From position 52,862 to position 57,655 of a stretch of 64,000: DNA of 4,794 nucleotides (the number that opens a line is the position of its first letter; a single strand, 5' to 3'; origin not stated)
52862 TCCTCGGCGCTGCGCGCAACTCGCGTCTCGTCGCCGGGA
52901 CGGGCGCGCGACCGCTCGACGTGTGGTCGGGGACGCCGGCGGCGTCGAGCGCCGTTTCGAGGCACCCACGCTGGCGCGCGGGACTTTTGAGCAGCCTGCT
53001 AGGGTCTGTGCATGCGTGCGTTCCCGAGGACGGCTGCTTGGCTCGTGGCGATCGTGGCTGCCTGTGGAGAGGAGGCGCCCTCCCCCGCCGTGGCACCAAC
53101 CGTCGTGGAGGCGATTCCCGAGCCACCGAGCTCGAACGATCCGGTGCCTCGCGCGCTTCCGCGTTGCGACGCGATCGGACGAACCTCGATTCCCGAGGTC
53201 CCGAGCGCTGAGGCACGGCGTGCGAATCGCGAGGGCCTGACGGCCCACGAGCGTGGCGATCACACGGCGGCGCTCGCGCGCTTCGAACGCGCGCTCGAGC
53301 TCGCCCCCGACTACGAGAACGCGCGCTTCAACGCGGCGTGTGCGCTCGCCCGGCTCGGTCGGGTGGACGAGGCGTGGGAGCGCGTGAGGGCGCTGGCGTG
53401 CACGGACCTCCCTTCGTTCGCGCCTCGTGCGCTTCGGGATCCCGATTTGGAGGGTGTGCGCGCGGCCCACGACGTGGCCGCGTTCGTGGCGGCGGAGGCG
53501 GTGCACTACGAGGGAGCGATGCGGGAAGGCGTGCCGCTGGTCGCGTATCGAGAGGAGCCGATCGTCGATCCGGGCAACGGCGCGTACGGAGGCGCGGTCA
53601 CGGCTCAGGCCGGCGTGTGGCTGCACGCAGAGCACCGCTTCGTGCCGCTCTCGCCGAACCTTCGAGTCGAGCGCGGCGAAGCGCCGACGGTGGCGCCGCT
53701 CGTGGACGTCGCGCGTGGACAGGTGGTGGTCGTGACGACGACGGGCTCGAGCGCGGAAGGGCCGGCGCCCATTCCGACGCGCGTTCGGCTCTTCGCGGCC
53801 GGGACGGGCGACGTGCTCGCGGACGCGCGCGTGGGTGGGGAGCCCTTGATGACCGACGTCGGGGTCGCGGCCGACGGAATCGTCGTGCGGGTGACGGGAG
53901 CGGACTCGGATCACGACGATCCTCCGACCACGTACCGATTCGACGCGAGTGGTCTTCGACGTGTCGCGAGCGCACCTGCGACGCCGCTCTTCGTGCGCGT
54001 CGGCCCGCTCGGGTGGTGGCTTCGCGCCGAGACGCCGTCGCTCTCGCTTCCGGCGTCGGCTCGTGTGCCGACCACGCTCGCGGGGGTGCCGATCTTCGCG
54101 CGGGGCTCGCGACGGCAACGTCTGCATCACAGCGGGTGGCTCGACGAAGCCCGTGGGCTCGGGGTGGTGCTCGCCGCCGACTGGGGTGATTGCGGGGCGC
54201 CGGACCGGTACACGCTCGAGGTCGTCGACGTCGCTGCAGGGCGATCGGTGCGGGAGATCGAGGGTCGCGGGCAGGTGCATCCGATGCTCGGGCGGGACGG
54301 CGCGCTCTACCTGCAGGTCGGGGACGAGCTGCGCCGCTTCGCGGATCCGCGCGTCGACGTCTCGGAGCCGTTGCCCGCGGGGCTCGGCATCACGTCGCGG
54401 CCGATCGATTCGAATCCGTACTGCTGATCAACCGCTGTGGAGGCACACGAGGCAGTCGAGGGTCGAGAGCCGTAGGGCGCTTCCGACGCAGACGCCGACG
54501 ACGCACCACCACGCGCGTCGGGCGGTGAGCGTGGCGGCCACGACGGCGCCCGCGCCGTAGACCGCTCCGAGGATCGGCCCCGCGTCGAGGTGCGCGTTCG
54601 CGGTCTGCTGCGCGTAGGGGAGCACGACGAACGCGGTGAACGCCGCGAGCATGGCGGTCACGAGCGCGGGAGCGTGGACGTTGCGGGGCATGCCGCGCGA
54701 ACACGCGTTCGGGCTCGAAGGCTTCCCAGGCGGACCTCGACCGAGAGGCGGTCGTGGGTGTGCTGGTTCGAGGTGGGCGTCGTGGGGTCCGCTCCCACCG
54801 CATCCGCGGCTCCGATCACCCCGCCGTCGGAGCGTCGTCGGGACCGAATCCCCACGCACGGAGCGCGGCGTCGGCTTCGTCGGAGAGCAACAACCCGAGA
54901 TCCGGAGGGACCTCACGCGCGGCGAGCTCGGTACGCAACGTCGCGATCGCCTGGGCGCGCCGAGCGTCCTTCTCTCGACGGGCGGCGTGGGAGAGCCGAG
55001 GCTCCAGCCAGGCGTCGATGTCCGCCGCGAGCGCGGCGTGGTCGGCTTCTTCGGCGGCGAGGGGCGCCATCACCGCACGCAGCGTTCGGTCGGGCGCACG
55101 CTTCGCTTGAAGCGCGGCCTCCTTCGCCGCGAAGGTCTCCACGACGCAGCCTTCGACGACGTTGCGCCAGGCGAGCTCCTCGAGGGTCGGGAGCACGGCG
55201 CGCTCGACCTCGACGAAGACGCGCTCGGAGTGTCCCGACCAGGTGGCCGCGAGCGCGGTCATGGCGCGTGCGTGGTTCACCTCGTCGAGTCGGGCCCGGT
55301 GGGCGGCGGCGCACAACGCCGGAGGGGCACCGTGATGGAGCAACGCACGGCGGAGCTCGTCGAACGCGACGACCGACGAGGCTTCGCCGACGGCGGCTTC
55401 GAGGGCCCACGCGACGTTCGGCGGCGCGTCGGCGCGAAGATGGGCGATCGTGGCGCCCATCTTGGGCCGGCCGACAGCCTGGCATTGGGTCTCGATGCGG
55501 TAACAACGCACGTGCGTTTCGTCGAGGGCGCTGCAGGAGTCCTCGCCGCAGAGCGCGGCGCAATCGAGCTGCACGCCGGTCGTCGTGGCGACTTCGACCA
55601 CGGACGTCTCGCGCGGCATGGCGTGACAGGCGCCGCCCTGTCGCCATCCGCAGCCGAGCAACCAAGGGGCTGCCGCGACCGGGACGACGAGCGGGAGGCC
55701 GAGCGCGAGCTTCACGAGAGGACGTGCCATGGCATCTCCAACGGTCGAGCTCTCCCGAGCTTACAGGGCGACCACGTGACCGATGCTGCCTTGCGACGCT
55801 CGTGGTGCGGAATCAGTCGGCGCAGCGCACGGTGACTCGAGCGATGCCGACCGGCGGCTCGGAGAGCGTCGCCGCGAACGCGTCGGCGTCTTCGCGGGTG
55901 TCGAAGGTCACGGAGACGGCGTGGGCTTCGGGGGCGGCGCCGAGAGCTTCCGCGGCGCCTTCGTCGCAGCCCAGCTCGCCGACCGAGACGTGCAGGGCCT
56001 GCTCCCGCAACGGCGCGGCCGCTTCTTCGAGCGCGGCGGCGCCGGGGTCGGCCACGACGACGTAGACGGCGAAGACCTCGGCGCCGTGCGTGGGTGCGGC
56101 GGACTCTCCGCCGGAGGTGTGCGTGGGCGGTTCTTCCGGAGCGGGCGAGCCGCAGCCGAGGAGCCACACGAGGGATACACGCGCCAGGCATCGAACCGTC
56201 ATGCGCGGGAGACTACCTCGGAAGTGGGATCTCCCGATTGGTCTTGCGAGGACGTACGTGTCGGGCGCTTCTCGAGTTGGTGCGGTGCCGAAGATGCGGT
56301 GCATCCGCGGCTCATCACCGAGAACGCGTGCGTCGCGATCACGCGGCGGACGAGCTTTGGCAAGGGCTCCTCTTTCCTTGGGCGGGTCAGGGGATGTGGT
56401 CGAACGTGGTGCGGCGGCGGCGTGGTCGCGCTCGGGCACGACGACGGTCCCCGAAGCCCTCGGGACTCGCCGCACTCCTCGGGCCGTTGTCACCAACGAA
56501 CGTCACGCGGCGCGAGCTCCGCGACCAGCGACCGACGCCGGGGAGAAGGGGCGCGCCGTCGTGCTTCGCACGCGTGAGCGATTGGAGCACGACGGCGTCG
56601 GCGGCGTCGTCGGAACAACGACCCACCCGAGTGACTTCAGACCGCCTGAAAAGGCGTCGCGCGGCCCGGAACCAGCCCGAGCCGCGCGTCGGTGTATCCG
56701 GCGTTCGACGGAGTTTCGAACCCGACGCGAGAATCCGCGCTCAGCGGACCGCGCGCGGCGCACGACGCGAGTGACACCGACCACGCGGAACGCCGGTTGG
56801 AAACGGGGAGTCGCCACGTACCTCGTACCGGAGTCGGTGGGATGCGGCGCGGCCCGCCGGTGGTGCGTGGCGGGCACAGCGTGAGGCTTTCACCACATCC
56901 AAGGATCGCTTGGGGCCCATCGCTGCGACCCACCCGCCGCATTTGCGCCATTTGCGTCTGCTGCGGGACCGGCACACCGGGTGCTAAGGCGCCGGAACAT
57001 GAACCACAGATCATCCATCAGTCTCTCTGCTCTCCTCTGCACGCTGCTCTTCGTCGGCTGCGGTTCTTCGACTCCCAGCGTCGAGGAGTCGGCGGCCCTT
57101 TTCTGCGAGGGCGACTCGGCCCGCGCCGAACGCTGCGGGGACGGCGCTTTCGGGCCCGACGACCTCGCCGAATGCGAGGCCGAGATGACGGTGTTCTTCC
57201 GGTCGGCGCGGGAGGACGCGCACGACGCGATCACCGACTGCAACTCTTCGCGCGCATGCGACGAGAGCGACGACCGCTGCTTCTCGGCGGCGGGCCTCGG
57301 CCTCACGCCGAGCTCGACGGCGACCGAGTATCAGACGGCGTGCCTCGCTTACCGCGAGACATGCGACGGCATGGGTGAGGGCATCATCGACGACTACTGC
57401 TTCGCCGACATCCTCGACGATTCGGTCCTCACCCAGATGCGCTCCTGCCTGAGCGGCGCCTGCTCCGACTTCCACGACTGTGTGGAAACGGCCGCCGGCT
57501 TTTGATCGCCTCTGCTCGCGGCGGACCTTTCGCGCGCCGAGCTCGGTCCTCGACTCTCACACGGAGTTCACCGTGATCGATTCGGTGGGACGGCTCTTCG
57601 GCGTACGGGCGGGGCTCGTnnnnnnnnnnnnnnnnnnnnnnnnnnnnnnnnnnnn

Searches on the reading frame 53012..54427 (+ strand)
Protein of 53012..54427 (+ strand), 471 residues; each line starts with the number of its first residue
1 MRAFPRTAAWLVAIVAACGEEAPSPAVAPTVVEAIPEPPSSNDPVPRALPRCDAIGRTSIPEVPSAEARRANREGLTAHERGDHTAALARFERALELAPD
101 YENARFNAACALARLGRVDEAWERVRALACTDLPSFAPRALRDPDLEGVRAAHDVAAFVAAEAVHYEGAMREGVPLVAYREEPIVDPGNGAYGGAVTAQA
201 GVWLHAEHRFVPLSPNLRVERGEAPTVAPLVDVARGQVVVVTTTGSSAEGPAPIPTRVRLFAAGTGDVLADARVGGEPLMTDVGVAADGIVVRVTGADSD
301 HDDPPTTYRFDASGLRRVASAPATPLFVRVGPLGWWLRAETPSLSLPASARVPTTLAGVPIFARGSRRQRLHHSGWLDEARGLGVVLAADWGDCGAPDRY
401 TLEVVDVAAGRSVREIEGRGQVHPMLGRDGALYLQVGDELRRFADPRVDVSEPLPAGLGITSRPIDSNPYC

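Call 15: find_encoding_contigs(protein=window:53012-54427:+, flank=10000, max_places=3)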
Protein window:53012-54427:+ (471 aa): 2 contigs read that carry it; 2 places shown.
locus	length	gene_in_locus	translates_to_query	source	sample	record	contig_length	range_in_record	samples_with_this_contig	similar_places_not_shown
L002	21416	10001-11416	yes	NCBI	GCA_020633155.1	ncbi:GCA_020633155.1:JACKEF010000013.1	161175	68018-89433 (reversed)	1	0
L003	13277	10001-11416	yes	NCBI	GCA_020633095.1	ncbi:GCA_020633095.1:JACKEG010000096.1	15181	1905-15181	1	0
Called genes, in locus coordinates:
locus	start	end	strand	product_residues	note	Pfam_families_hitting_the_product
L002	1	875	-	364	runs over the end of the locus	PF00072:Response_reg, PF00512:HisKA, PF13581:HATPase_c_2 (weak), PF02518:HATPase_c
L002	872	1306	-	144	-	PF00072:Response_reg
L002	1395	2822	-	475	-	PF05227:CHASE3, PF00512:HisKA, PF02518:HATPase_c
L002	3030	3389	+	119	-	PF00072:Response_reg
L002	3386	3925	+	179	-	-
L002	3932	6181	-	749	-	PF08448:PAS_4 (weak), PF00512:HisKA, PF02518:HATPase_c, PF00072:Response_reg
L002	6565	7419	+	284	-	PF00126:HTH_1, PF12840:HTH_20 (faint), PF03466:LysR_substrate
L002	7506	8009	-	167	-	-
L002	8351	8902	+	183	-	PF03190:Thioredox_DsbH (weak), PF13098:Thioredoxin_2, PF13899:Thioredoxin_7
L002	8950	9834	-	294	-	PF00413:Peptidase_M10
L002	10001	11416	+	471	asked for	PF13414:TPR_11 (weak), PF14559:TPR_19 (weak)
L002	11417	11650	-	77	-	-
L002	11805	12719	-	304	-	-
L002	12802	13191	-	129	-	-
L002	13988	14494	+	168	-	-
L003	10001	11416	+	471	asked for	PF13414:TPR_11 (weak), PF14559:TPR_19 (weak)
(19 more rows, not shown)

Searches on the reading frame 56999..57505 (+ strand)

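Call 27: search_protein_families(library=pfam, proteins=[window:56999-57505:+], max_evalue=0.01)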
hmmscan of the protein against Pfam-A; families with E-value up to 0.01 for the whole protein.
window:56999-57505:+ (168 aa): 0 families

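Call 31: search_protein_families(library=ncbifam, proteins=[window:56999-57505:+], max_evalue=10)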
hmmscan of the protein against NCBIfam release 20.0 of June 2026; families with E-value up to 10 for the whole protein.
window:56999-57505:+ (168 aa): 2 families
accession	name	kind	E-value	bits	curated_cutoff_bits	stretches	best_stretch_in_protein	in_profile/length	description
NF047847.2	SS_mature_LptM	equivalog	0.07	13.2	27.7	1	1-22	1-21/31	LPS translocon maturation chaperone LptM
NF033894.1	Eex_IncN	subfamily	0.41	10.6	33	1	7-30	4-27/65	EexN family lipoprotein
